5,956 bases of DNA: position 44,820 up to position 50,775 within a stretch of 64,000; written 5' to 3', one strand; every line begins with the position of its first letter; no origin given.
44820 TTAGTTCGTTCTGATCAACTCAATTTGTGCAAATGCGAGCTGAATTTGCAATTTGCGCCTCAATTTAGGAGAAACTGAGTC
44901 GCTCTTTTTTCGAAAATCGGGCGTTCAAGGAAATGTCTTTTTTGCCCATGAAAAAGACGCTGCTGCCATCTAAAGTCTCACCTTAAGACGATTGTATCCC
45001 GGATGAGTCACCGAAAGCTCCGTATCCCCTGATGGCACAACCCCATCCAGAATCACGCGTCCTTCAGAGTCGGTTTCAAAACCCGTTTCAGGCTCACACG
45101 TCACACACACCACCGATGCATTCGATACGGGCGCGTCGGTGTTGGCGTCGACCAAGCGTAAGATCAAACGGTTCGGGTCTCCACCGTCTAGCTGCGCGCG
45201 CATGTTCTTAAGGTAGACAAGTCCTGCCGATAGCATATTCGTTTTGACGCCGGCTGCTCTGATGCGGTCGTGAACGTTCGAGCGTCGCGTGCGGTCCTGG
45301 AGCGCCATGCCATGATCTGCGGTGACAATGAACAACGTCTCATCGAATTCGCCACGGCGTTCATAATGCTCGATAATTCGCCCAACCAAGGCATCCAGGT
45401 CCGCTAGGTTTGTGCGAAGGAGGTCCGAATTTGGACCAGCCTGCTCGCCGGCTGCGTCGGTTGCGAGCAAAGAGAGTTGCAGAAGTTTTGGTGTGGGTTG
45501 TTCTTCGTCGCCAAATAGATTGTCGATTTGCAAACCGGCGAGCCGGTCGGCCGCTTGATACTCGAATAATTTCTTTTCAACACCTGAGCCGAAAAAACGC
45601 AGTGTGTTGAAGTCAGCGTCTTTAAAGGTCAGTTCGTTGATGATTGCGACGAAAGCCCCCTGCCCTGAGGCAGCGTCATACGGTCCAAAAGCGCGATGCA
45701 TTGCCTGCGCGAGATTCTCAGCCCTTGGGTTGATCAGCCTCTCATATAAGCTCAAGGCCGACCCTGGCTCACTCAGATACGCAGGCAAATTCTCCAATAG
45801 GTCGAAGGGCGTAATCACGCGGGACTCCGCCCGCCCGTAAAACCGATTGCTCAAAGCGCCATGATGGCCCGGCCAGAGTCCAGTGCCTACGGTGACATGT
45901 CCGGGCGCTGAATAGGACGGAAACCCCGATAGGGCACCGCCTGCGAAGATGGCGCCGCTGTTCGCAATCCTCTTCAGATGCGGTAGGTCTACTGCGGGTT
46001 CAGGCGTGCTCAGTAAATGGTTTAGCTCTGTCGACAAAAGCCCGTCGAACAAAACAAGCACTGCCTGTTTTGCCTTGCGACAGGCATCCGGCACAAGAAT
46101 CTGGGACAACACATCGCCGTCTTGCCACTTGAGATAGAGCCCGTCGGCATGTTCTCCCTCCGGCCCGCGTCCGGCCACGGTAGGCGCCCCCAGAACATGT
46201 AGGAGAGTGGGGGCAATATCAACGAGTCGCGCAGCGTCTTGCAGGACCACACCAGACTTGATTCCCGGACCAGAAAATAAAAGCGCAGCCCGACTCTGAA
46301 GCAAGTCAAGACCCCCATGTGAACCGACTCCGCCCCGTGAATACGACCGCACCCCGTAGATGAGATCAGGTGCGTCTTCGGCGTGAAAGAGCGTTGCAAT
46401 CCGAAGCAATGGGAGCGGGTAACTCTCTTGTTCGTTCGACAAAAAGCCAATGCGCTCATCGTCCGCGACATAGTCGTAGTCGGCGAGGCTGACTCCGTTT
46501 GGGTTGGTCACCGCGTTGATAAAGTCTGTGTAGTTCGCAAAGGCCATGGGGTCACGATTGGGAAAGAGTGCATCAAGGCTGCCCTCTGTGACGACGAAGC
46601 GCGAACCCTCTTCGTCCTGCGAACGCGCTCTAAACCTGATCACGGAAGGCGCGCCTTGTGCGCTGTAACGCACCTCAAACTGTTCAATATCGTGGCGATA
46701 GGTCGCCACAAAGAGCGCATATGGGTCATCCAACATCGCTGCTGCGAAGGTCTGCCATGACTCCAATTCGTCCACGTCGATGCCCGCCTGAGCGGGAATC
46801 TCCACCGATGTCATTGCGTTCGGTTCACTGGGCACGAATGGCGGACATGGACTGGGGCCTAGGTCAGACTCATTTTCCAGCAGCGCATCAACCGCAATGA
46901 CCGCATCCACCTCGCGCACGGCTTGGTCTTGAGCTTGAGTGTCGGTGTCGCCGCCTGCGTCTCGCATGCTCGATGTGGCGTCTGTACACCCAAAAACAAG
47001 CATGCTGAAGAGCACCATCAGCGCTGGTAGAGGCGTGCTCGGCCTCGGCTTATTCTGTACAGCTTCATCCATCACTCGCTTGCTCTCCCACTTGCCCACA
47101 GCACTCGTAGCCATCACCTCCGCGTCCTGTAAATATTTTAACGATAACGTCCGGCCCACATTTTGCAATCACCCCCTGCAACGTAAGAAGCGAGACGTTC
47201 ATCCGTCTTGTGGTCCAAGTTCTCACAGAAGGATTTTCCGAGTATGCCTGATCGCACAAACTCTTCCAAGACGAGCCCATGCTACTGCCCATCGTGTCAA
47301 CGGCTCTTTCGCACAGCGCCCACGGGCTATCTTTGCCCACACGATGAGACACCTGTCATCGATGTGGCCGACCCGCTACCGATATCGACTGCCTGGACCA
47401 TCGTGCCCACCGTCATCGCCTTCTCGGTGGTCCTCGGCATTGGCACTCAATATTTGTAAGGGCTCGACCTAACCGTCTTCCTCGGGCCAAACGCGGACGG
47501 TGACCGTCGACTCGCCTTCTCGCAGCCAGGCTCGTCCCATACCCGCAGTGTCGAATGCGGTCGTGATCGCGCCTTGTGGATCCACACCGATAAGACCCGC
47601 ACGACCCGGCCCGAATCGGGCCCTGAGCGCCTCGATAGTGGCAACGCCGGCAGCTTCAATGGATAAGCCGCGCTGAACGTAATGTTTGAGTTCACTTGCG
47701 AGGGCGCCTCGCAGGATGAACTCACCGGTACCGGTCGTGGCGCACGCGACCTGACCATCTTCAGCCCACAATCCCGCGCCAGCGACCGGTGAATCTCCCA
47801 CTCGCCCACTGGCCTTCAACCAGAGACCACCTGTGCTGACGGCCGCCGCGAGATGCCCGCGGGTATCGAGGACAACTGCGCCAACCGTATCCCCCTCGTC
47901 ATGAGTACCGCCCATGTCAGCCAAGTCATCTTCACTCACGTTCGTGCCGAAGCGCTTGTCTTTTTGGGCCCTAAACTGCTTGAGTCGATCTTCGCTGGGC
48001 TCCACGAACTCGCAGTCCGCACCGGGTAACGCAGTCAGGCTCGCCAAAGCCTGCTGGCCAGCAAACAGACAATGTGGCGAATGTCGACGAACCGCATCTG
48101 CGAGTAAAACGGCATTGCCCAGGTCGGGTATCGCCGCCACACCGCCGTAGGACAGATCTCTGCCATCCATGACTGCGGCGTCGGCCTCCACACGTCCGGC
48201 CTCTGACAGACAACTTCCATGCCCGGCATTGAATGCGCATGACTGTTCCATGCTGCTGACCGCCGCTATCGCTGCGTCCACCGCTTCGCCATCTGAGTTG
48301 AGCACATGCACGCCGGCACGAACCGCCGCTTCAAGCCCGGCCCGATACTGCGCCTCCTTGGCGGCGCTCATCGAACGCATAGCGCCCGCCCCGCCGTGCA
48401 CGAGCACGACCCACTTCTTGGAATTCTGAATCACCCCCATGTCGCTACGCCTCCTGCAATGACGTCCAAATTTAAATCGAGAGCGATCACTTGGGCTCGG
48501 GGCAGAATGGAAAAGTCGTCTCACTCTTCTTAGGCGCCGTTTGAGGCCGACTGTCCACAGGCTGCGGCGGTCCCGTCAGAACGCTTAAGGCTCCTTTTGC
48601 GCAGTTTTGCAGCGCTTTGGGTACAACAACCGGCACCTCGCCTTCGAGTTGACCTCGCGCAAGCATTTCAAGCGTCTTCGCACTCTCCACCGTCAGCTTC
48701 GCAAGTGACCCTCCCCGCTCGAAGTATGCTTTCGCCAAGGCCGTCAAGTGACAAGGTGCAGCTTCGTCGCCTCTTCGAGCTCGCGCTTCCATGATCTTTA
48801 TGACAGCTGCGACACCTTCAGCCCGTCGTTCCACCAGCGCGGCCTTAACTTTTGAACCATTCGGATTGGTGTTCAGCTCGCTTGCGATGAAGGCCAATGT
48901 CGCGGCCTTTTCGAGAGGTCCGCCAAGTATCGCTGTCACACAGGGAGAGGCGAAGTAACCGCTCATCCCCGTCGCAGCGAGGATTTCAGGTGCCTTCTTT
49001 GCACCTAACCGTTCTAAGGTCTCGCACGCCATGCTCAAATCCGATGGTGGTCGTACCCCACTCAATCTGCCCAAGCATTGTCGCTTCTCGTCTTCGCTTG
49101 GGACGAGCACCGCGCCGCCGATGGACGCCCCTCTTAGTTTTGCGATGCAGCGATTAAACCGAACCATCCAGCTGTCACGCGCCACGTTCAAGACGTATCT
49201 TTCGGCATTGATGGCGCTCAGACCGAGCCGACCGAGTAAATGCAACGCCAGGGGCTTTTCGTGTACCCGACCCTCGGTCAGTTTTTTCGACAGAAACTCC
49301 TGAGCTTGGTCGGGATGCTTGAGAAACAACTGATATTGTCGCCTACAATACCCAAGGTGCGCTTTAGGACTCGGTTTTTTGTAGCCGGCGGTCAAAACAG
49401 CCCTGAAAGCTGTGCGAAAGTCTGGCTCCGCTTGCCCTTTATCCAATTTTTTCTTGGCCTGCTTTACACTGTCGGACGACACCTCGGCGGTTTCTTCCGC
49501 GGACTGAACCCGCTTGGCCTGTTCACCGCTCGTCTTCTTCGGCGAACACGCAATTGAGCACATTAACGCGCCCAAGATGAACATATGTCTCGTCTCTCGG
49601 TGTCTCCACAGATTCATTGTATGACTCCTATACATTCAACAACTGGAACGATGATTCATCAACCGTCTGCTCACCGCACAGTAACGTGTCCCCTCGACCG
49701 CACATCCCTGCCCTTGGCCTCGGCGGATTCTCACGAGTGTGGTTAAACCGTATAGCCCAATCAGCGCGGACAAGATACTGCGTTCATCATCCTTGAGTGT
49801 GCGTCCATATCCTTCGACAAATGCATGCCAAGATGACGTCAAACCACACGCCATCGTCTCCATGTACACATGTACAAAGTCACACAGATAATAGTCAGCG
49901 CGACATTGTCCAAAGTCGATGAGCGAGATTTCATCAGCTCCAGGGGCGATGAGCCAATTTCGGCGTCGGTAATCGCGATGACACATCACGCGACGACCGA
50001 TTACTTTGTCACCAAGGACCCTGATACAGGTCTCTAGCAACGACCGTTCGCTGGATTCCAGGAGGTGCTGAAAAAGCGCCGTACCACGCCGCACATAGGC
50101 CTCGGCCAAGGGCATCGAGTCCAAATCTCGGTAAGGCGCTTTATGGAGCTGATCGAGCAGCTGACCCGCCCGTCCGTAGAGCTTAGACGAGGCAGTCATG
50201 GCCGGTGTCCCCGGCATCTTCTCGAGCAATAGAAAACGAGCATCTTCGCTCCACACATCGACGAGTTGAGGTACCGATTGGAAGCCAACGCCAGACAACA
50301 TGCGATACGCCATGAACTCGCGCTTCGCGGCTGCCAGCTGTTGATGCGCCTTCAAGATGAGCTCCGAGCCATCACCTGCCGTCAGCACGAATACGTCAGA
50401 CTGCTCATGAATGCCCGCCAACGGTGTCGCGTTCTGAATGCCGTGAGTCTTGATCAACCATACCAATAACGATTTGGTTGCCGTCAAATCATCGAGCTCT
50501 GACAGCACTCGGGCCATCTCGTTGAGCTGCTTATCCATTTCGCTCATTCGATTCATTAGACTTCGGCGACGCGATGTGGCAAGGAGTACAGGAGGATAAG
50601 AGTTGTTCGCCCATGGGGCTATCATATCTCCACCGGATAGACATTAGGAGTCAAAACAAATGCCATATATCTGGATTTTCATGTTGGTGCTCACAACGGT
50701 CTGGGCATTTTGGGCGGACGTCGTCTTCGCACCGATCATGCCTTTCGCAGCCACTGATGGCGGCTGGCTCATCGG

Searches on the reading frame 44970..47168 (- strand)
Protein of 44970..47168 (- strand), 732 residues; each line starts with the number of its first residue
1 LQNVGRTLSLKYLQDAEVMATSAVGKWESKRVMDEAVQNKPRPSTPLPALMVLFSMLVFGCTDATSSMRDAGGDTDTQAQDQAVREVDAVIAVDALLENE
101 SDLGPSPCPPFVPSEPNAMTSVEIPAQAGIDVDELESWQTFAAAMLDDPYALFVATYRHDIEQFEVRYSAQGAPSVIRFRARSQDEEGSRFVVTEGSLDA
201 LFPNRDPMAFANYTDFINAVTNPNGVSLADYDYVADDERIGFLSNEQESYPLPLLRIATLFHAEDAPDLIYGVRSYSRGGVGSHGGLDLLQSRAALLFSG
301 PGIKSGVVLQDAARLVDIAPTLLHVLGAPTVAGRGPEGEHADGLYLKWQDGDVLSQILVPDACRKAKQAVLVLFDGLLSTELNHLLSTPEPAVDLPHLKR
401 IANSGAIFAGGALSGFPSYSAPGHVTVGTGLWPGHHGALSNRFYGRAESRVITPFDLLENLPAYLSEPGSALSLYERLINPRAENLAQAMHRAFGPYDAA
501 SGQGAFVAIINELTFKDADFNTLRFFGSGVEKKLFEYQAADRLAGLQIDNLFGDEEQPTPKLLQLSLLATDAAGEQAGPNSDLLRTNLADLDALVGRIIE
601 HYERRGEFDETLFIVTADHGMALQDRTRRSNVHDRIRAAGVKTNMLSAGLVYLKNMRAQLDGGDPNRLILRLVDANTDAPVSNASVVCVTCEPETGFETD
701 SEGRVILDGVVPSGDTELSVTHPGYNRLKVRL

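Call 59: search_protein_families(library=pfam, proteins=[window:44970-47168:-], max_evalue=0.1)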
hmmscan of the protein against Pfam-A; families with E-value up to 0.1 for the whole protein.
window:44970-47168:- (732 aa): 4 families
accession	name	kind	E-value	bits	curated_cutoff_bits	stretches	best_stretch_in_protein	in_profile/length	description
PF01663.27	Phosphodiest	-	3.7e-27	96.2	23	1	370-649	2-248/342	Type I phosphodiesterase / nucleotide pyrophosphatase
PF13620.12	CarboxypepD_reg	-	2.3e-06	28.3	32.3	1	672-727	6-61/82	Carboxypeptidase regulatory-like domain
PF00884.28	Sulfatase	-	5.3e-05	23.1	25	1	587-632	209-256/301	Sulfatase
PF01676.23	Metalloenzyme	-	0.021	14.8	24.3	0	587-622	172-203/252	Metalloenzyme superfamily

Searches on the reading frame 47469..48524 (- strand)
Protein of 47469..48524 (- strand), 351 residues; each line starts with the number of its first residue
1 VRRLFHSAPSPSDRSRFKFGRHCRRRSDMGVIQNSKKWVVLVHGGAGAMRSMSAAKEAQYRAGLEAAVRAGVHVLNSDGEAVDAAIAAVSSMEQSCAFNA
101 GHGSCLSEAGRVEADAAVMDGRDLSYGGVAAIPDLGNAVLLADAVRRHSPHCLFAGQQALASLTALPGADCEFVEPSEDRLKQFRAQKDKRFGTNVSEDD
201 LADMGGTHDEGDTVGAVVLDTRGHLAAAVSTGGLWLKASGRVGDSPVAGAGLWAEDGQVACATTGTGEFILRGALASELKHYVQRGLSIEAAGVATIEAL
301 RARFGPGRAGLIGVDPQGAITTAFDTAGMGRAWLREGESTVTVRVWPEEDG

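Call 59: search_protein_families(library=pfam, proteins=[window:47469-48524:-], max_evalue=0.1)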
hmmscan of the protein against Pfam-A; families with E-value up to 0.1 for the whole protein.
window:47469-48524:- (351 aa): 1 family
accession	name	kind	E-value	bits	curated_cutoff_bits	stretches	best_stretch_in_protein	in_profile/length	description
PF01112.23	Asparaginase_2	-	4.6e-72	243.2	27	1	38-340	1-304/309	Asparaginase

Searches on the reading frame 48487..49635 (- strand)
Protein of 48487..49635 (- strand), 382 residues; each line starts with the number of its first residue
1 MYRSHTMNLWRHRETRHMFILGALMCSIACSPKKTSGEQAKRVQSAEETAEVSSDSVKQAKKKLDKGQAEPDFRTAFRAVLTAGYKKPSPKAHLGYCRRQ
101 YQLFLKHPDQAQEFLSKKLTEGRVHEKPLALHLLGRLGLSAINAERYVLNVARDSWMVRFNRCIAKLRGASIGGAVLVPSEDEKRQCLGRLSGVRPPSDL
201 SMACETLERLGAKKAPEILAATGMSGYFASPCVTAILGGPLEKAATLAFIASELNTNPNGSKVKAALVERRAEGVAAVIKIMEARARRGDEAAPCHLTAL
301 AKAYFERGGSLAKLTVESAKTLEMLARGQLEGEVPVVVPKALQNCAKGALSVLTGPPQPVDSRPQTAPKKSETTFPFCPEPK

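Call 59: search_protein_families(library=pfam, proteins=[window:48487-49635:-], max_evalue=0.1)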
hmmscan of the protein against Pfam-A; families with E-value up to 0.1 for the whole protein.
window:48487-49635:- (382 aa): 1 family
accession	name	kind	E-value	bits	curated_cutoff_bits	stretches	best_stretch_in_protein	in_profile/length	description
PF19285.4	NmU-R2_C_term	-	0.072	13.8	25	0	73-106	4-37/67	Neuromedin-U receptor 2, C-terminal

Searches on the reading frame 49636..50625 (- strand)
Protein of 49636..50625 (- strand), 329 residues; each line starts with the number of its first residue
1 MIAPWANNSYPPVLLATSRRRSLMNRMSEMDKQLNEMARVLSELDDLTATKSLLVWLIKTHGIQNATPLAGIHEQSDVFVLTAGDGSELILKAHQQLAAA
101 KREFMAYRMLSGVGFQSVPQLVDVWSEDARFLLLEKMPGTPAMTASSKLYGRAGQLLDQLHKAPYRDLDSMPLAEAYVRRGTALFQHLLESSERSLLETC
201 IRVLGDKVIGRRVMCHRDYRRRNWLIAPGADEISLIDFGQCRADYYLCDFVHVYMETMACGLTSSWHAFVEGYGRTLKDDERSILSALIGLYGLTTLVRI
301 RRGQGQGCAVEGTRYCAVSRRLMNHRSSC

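Call 59: search_protein_families(library=pfam, proteins=[window:49636-50625:-], max_evalue=0.1)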
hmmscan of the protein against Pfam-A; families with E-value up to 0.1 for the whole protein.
window:49636-50625:- (329 aa): 3 families
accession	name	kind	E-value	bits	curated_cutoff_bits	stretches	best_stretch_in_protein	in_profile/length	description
PF01636.29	APH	-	5.3e-19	69.4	23.2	1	68-258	4-211/239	Phosphotransferase enzyme family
PF01633.27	Choline_kinase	-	0.052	13.3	29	1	212-257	162-207/300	Choline/ethanolamine kinase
PF02958.26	EcKL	-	0.088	12.6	22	0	187-280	190-288/294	Ecdysteroid kinase-like family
